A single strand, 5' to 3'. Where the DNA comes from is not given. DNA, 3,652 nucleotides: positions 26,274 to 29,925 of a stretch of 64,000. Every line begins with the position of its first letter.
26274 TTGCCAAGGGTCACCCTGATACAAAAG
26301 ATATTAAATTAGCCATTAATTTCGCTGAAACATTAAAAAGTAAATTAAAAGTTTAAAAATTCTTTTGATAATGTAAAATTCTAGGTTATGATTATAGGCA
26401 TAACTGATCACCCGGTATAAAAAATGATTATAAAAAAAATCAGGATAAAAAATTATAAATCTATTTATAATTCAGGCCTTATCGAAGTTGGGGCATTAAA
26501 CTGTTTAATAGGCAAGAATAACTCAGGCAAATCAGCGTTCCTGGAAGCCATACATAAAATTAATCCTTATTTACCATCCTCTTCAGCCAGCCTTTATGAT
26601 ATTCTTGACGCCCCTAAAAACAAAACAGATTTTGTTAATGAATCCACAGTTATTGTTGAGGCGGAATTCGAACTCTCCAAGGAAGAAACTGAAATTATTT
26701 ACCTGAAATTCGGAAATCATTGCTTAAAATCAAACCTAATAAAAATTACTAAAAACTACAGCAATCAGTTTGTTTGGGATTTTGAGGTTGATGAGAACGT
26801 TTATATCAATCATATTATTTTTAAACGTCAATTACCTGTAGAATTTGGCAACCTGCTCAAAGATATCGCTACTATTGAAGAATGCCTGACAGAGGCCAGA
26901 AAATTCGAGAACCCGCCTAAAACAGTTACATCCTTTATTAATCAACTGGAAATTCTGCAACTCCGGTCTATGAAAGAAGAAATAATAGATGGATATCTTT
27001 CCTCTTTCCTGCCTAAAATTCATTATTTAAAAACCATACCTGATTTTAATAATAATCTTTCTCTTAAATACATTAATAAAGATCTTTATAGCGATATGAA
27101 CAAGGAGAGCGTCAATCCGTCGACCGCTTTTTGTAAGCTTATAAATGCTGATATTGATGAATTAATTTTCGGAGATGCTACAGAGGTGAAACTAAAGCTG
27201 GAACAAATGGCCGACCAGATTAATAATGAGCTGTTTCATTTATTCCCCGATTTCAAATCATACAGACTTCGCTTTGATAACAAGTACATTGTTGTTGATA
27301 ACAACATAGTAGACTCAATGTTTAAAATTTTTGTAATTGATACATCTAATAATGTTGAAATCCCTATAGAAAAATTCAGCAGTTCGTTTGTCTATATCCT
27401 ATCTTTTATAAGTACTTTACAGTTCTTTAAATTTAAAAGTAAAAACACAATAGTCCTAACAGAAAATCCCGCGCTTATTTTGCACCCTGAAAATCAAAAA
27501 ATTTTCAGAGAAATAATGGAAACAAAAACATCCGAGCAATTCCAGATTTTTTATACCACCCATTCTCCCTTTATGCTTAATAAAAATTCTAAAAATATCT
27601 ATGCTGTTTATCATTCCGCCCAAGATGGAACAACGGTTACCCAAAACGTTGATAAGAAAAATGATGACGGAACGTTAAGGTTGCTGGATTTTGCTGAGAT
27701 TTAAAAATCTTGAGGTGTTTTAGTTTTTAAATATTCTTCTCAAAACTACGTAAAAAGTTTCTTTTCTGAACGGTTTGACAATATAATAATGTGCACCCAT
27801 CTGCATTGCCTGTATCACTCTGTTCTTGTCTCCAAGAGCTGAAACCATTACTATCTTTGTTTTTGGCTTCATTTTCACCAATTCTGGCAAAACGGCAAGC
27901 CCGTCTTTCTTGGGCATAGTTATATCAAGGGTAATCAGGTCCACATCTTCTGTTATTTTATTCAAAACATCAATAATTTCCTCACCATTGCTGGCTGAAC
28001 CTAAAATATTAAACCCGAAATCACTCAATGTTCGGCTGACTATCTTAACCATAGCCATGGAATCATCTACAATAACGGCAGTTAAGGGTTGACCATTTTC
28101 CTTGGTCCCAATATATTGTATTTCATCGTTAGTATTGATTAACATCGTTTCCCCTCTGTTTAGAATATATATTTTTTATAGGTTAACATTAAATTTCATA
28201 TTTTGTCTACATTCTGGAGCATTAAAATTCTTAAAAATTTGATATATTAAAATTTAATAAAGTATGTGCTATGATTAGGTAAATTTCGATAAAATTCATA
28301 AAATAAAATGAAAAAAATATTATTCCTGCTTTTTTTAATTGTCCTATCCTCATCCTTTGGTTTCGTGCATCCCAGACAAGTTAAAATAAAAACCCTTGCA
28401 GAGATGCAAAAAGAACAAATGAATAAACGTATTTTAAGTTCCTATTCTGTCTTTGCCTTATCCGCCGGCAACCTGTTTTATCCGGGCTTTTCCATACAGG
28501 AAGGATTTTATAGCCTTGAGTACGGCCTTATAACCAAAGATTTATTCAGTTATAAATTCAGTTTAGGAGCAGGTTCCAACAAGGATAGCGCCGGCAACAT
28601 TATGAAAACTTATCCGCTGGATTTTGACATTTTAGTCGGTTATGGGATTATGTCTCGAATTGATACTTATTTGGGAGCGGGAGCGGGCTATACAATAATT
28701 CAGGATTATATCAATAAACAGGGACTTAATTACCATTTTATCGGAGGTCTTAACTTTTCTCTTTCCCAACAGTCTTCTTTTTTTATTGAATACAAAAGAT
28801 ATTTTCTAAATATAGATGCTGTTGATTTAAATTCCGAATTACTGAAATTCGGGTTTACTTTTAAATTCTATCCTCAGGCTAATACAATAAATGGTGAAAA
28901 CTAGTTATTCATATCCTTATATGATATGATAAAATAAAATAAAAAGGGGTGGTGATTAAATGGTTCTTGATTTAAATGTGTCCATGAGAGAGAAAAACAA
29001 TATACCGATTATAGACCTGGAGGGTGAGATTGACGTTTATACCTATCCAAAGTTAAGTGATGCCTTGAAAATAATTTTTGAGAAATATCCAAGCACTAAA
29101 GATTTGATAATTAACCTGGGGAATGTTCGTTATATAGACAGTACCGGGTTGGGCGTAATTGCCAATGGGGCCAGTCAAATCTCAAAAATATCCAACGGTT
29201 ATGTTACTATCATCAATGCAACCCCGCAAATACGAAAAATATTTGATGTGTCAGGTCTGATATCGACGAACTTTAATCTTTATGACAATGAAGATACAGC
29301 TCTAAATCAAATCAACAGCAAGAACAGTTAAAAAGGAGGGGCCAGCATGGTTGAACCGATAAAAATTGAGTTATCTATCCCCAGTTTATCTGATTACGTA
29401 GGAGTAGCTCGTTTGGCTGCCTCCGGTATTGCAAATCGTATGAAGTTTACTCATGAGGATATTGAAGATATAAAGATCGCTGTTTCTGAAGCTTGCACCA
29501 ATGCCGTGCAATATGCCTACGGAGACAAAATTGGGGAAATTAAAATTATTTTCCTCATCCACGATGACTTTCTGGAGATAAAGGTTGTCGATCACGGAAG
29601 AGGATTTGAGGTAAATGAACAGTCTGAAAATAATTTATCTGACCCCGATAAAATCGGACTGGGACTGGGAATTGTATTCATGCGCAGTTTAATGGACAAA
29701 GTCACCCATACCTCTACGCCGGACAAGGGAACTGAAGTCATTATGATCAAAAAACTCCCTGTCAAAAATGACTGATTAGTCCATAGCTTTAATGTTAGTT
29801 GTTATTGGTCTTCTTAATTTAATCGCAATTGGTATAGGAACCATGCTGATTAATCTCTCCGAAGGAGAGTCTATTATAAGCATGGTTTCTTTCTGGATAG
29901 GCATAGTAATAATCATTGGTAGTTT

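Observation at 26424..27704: Orphan OLD/AAA_21-type ATPase with non-canonical Walker B and no nuclease partner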

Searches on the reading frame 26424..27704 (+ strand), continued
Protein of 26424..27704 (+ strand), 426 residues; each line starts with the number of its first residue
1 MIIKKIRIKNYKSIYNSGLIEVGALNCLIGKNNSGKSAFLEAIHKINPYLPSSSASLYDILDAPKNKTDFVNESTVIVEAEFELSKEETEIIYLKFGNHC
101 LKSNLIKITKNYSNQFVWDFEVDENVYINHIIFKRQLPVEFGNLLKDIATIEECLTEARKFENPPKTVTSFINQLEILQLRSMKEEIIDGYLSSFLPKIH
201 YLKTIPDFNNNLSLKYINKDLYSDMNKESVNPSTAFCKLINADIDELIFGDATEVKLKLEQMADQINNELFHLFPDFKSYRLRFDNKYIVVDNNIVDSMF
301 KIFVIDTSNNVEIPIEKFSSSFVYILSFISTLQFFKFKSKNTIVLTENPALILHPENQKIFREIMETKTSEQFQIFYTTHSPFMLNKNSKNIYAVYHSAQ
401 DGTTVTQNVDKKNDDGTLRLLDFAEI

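Call 80: search_dna_similar(query=window:26424-27701:+, collection=plasmids, mode=protein, max_rows=8)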
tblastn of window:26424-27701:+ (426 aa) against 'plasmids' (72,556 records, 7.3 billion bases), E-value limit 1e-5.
Records with a match: 78; places in all: 78; records where one place covers at least 80% of the query: 62.
Best place of each record, by identity: <60% 78.
By first word of the organism name: Klebsiella 23; Acinetobacter 16; Enterobacter 11; Streptomyces 9; Raoultella 4; Acidovorax 2; Caballeronia 2; Octadecabacter 1; Exiguobacterium 1; Natrinema 1; and 8 more.
By predicted mobility (MOB-suite, as given by PLSDB): conjugative 32; mobilizable 25; non-mobilizable 21.
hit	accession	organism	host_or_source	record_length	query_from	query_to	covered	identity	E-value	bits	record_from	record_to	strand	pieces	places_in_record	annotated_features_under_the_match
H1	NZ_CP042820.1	Octadecabacter sp. SW4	single isolate,polar sea water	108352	1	418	98%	24.5%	2e-27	122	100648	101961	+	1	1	AAA family ATPase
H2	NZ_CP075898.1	Exiguobacterium acetylicum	cell culture,litchi pericarp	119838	1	415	97%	24.4%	3e-22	107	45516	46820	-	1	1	AAA family ATPase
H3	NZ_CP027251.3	Acinetobacter pittii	Homo sapiens,Pure Culture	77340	3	391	91%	26.1%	3e-9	67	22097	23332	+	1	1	AAA family ATPase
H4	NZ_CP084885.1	Natrinema zhouii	pure culture,Salt mine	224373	1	409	96%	24.7%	1e-29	129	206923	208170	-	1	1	AAA family ATPase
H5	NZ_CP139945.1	Acinetobacter pittii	Homo sapiens,cell culture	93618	3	385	90%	26.2%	3e-9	67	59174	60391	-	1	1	AAA family ATPase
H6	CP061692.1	Acinetobacter seifertii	Homo sapiens,blood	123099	3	385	90%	26.2%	3e-9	67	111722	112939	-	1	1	none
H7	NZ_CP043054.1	Acinetobacter pittii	Homo sapiens,urine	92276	3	385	90%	26.2%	3e-9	67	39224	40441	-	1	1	AAA family ATPase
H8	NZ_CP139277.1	Acinetobacter pittii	Homo sapiens,Peritoneal Dialysis Fluid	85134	3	385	90%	26.2%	3e-9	67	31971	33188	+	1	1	AAA family ATPase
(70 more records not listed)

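Call 81: get_annotated_region(hit=H1, flank=4000)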
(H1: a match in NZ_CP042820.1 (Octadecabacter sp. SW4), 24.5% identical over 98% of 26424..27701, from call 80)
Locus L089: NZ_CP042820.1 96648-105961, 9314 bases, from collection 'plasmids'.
description: Octadecabacter sp. SW4 plasmid pow41, complete sequence
organism: Octadecabacter sp. SW4 (NCBI taxid 2602067)
taxonomy: Bacteria; Pseudomonadota; Alphaproteobacteria; Rhodobacterales; Roseobacteraceae; Octadecabacter; Octadecabacter sp. SW4
host: -; source: single isolate,polar sea water; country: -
typing (MOB-suite, as given by PLSDB): conjugative; replicon rep_cluster_160; relaxase MOBP; mating-pair formation MPF_T
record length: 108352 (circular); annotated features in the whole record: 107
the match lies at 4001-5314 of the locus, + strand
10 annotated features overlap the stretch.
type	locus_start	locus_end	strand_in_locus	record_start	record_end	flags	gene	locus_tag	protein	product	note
CDS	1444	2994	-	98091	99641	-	-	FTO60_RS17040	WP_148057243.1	IS66 family transposase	-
CDS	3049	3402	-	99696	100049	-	tnpB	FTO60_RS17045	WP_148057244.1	IS66 family insertion sequence element accessory protein TnpB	-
CDS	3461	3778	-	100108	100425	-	-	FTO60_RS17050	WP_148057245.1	transposase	GO:0006313 - DNA transposition [Evidence IEA]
CDS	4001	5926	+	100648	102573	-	-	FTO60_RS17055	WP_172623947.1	AAA family ATPase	-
CDS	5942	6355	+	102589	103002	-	-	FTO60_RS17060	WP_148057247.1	hypothetical protein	-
CDS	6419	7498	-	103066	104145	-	-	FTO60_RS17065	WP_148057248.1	type IV secretion system protein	-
CDS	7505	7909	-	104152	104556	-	-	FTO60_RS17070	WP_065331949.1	hypothetical protein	-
CDS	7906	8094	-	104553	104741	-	-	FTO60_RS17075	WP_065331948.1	hypothetical protein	-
CDS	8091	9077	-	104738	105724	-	-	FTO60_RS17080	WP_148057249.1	ATPase, T2SS/T4P/T4SS family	-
CDS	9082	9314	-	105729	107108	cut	-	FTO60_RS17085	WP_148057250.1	TrbI/VirB10 family protein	-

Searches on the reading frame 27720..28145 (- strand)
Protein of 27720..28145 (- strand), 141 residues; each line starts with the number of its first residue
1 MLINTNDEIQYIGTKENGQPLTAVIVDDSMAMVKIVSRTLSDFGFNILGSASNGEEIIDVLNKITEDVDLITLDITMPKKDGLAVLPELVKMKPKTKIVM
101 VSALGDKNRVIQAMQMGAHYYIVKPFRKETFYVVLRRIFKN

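Call 3: search_protein_families(library=pfam, proteins=[window:27720-28145:-], max_evalue=0.1)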
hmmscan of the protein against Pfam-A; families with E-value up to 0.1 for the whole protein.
window:27720-28145:- (141 aa): 2 families
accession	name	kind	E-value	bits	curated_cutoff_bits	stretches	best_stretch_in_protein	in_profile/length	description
PF00072.30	Response_reg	-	4.2e-25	88.5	30.2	1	24-131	2-106/111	Response regulator receiver domain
PF16968.11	TadZ_N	-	0.01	16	26.4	1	49-138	32-119/133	Pilus assembly protein TadZ N-terminal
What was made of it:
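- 27720..28145 (-): Convergent single-domain CheY-like response regulator. It is a conserved neighbour in three of the four loci with readable flanks. A functional link is not shown. Pfam Response_reg E 4e-25 (call 3).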

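Call 76: search_protein_families(library=padloc, proteins=[window:27720-28145:-], max_evalue=0.001)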
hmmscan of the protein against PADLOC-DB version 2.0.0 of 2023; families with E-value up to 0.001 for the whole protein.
window:27720-28145:- (141 aa): 0 families

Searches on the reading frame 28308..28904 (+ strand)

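Call 3: search_protein_families(library=pfam, proteins=[window:28308-28904:+], max_evalue=0.1)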
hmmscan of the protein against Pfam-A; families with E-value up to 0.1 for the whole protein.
window:28308-28904:+ (198 aa): 1 family
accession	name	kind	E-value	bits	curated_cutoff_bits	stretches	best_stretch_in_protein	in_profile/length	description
PF13505.12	OMP_b-brl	-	0.071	13.7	28.7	1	67-187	45-175/175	Outer membrane protein beta-barrel domain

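Call 76: search_protein_families(library=padloc, proteins=[window:28308-28904:+], max_evalue=0.001)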
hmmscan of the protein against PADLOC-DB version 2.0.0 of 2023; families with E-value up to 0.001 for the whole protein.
window:28308-28904:+ (198 aa): 0 families

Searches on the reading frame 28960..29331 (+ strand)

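Call 30: search_protein_families(library=pfam, proteins=[window:28960-29331:+], max_evalue=0.001)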
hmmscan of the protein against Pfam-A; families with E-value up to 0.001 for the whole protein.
window:28960-29331:+ (123 aa): 2 families
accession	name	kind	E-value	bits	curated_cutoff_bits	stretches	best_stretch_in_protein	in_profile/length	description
PF01740.26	STAS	-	2.7e-14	53.2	22.6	1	7-114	2-106/106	STAS domain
PF13466.11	STAS_2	-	4.4e-07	30.4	29.2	1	18-100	1-79/80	STAS domain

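Call 76: search_protein_families(library=padloc, proteins=[window:28960-29331:+], max_evalue=0.001)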
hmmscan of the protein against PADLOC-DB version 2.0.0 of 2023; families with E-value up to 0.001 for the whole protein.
window:28960-29331:+ (123 aa): 0 families

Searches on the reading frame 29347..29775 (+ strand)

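Call 30: search_protein_families(library=pfam, proteins=[window:29347-29775:+], max_evalue=0.001)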
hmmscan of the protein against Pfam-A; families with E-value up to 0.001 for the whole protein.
window:29347-29775:+ (142 aa): 2 families
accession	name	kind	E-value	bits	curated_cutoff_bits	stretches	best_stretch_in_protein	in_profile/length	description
PF13581.12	HATPase_c_2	-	2.4e-25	89.4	27.4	1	12-135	2-127/127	Histidine kinase-like ATPase domain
PF02518.31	HATPase_c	-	2.4e-11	44.5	26.4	1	38-137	2-107/111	Histidine kinase-, DNA gyrase B-, and HSP90-like ATPase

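Call 76: search_protein_families(library=padloc, proteins=[window:29347-29775:+], max_evalue=0.001)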
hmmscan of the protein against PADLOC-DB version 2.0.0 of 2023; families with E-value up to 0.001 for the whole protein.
window:29347-29775:+ (142 aa): 0 families
